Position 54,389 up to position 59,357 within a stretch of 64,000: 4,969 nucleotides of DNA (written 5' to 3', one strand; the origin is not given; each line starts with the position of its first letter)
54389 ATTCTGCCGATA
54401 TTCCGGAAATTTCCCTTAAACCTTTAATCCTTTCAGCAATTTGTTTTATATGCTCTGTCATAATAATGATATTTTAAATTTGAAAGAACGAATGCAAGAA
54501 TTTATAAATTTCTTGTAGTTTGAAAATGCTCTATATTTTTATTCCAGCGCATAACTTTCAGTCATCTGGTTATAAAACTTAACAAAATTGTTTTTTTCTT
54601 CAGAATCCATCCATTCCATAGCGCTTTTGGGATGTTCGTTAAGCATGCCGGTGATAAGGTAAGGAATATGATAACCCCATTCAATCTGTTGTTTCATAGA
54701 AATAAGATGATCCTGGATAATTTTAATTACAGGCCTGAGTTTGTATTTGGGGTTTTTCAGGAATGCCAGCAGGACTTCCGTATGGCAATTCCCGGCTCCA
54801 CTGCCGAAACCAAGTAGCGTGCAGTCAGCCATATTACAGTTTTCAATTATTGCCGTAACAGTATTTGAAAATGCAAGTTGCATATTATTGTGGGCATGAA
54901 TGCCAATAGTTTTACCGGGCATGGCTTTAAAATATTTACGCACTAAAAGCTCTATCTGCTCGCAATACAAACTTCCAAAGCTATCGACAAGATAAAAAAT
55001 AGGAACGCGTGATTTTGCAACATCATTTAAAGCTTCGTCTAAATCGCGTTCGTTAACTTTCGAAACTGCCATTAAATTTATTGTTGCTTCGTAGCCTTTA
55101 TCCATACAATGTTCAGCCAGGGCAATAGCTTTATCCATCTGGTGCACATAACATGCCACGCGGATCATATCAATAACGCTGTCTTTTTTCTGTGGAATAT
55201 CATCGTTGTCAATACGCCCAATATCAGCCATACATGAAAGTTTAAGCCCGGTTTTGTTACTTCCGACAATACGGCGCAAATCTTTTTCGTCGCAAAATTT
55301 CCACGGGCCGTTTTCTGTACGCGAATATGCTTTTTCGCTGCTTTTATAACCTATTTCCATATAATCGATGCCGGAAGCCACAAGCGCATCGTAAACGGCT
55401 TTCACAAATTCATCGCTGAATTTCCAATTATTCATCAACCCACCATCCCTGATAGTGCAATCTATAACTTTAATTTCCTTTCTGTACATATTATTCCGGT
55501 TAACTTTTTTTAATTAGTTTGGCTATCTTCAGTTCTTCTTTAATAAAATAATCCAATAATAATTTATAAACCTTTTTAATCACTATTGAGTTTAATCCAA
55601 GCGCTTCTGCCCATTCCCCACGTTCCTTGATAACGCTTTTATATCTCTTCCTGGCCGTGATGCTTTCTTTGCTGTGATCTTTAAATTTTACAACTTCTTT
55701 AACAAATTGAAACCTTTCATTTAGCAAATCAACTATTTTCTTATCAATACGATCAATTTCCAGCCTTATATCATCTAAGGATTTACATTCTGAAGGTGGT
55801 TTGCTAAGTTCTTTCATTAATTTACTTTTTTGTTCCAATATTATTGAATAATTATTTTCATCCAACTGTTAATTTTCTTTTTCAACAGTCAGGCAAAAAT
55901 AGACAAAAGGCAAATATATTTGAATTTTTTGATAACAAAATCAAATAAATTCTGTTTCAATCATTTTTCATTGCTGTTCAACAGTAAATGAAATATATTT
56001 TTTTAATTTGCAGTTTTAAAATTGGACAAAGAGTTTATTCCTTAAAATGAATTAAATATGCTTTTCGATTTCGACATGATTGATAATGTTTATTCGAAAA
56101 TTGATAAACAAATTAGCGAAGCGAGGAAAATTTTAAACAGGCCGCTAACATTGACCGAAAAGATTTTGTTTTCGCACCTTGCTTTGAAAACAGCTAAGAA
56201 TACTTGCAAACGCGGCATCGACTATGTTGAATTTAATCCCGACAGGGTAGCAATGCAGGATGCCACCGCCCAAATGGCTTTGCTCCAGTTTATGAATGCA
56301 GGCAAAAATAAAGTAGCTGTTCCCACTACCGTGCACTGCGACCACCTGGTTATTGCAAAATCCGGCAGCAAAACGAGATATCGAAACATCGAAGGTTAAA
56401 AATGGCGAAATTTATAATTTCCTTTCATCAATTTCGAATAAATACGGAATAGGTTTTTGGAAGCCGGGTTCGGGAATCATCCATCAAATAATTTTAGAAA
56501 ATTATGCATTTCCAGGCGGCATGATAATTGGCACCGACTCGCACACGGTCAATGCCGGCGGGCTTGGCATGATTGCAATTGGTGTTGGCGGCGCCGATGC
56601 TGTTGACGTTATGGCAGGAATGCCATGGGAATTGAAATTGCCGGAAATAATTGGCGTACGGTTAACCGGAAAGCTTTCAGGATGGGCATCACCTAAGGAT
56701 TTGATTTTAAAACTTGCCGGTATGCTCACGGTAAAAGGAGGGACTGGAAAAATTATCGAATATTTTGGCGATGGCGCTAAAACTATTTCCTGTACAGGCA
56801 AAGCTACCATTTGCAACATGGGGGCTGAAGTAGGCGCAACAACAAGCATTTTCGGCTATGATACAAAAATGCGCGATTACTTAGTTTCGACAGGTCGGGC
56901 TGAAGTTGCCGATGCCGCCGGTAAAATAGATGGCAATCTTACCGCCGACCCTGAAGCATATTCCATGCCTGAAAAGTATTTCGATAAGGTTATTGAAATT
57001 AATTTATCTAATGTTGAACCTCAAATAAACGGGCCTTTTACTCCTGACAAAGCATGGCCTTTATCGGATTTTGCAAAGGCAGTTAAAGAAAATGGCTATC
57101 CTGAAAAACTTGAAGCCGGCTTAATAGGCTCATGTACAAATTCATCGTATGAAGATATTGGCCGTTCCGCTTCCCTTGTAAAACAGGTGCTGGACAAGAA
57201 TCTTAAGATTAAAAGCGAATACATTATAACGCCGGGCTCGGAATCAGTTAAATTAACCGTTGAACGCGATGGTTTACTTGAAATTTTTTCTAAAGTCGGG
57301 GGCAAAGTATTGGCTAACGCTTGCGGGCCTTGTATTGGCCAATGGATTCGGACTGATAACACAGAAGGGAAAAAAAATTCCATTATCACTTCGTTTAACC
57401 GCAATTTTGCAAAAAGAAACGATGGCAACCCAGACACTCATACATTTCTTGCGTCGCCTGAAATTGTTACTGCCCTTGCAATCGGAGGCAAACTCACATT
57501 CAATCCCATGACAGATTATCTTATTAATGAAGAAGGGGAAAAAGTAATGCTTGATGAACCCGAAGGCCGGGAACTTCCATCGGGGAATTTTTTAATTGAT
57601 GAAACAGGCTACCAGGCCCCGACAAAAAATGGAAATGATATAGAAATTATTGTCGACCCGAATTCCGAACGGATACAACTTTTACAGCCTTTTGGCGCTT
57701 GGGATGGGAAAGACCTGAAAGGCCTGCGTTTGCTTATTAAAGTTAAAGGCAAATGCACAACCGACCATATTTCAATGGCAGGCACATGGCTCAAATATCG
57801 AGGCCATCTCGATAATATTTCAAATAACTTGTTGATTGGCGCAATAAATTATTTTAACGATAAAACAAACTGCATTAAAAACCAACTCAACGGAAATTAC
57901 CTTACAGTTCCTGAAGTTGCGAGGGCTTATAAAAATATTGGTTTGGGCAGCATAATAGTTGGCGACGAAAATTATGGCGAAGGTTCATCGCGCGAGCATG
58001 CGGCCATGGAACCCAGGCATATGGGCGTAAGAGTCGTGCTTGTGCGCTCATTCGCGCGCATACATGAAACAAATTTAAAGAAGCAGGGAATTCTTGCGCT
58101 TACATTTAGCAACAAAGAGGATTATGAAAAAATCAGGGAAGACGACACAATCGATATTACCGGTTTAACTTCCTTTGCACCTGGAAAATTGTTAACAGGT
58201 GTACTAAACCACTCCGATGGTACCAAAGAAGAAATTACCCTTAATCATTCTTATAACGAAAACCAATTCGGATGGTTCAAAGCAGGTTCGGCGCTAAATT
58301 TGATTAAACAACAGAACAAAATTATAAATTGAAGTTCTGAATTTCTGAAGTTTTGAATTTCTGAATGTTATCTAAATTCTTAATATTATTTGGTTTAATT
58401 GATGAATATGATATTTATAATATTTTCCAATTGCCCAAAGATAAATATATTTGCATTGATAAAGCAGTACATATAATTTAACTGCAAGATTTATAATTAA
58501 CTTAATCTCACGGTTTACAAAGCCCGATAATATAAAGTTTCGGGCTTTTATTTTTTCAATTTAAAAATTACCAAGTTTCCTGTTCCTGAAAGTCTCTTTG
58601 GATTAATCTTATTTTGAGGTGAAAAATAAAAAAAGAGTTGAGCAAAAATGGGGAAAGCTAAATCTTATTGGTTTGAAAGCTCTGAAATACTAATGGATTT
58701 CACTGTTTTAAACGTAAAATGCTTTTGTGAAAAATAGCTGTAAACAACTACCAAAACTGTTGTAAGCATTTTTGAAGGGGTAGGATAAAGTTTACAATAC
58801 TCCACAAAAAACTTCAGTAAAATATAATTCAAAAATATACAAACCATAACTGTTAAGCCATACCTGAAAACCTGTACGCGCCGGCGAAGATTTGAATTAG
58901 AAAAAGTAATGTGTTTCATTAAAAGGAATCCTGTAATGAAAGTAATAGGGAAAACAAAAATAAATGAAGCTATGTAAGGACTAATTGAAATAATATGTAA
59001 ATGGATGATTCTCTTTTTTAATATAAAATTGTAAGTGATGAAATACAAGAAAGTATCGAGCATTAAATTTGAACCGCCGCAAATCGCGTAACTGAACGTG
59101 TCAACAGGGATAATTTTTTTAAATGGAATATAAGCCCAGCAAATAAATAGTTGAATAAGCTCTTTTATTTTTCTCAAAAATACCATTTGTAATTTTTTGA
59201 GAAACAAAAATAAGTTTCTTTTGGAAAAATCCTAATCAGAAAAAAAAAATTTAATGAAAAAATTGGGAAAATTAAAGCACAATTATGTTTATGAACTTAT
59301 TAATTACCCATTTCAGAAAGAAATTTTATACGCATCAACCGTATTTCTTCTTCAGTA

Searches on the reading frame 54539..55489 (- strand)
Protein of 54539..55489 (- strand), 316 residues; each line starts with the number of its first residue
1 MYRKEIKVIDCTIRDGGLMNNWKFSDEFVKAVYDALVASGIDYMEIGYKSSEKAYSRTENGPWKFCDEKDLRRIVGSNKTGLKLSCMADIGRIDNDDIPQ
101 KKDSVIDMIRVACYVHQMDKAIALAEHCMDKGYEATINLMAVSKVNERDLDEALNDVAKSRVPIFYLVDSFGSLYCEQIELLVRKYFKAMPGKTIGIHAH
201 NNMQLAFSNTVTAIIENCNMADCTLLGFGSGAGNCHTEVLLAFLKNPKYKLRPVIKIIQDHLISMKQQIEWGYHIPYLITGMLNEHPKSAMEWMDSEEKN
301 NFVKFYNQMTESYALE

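Call 20: search_protein_families(library=pfam, proteins=[window:54539-55489:-], max_evalue=0.01)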
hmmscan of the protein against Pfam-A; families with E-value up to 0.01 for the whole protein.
window:54539-55489:- (316 aa): 1 family
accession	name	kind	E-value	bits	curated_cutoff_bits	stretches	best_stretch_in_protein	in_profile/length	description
PF00682.25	HMGL-like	-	2.2e-20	73.6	29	1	6-248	2-243/260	HMGL-like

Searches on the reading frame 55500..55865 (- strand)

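Call 20: search_protein_families(library=pfam, proteins=[window:55500-55865:-], max_evalue=0.01)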
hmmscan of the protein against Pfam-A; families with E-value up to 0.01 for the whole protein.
window:55500-55865:- (121 aa): 1 family
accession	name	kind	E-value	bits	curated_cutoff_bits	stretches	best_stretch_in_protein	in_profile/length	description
PF01817.26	CM_2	-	3.3e-18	66.1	27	1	33-111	1-79/80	Chorismate mutase type II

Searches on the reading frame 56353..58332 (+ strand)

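Call 65: search_protein_families(library=pfam, proteins=[window:56353-58332:+], max_evalue=0.0001)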
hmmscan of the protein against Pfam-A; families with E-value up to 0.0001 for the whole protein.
window:56353-58332:+ (659 aa): 2 families
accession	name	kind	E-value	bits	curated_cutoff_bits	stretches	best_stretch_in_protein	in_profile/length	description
PF00330.25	Aconitase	-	2e-131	439.6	28.7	1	6-379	72-463/463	Aconitase family (aconitate hydratase)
PF00694.25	Aconitase_C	-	1.6e-39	135.7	22.8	1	460-587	3-130/131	Aconitase C-terminal domain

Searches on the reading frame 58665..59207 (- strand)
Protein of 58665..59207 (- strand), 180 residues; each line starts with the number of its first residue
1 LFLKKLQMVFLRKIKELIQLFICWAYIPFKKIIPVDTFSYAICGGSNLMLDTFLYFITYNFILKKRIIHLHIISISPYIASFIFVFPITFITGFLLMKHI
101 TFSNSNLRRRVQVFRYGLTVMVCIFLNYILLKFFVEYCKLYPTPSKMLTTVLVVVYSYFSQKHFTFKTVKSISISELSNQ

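Call 65: search_protein_families(library=pfam, proteins=[window:58665-59207:-], max_evalue=0.0001)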
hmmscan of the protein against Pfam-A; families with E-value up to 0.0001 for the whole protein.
window:58665-59207:- (180 aa): 1 family
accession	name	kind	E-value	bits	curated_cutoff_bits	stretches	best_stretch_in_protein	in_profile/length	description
PF04138.20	GtrA_DPMS_TM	-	4e-13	50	26.1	1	40-166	2-117/117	GtrA/DPMS, transmembrane domain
